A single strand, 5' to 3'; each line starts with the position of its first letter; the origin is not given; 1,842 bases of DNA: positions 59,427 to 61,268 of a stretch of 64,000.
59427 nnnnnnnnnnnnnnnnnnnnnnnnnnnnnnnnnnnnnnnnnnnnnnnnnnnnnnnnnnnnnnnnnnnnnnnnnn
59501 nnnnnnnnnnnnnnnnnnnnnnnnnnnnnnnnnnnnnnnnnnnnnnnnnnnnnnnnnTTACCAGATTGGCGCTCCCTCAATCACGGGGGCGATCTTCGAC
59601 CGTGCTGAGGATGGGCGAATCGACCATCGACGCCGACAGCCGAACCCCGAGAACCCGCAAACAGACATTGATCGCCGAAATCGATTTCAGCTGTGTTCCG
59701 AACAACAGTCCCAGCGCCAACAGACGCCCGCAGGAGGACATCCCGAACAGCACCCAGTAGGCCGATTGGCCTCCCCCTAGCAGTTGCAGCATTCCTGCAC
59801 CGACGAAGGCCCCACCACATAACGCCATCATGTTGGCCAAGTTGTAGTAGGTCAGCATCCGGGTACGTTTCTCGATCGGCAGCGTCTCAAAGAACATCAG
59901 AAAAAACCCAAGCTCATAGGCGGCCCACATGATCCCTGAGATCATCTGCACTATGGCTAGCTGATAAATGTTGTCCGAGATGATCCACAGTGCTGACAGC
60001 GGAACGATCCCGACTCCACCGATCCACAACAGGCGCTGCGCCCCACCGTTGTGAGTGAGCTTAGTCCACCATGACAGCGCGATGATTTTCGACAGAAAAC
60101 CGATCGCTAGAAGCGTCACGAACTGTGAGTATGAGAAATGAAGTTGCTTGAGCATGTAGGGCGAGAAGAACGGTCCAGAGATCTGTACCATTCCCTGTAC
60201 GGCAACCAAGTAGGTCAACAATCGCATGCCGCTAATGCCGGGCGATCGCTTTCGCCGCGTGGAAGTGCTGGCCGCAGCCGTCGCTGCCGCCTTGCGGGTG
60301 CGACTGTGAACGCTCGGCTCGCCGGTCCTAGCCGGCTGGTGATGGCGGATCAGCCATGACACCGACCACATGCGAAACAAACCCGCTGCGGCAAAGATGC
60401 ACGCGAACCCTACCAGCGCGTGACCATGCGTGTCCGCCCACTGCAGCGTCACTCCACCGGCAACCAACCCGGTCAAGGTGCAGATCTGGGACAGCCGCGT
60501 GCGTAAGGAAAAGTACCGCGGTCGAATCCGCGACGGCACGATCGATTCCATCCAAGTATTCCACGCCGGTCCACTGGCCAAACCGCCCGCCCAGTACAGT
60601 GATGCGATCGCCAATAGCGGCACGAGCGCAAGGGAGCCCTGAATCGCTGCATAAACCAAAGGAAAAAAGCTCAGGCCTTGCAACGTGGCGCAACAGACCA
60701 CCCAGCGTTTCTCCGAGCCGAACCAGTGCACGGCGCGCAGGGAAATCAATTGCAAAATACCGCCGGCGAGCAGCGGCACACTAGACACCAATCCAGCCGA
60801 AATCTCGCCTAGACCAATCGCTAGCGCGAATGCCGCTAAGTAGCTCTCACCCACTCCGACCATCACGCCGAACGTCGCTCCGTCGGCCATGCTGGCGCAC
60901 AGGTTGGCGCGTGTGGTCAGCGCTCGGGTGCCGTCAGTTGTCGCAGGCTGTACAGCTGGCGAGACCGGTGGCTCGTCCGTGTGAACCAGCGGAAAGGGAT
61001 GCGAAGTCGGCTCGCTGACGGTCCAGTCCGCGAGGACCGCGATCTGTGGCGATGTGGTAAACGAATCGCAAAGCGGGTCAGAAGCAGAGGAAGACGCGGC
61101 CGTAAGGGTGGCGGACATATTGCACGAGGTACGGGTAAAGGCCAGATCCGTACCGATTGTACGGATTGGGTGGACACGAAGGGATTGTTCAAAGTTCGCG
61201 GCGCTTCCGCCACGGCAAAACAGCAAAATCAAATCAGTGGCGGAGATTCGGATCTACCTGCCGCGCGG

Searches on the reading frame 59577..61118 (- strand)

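Call 78: search_protein_families(library=pfam, proteins=[window:59577-61118:-], max_evalue=0.00001)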
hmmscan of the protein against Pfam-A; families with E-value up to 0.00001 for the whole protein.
window:59577-61118:- (513 aa): 1 family
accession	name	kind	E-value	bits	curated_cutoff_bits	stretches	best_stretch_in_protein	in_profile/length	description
PF07690.21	MFS_1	-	6.2e-12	45.5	33.4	1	308-473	9-173/347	Major Facilitator Superfamily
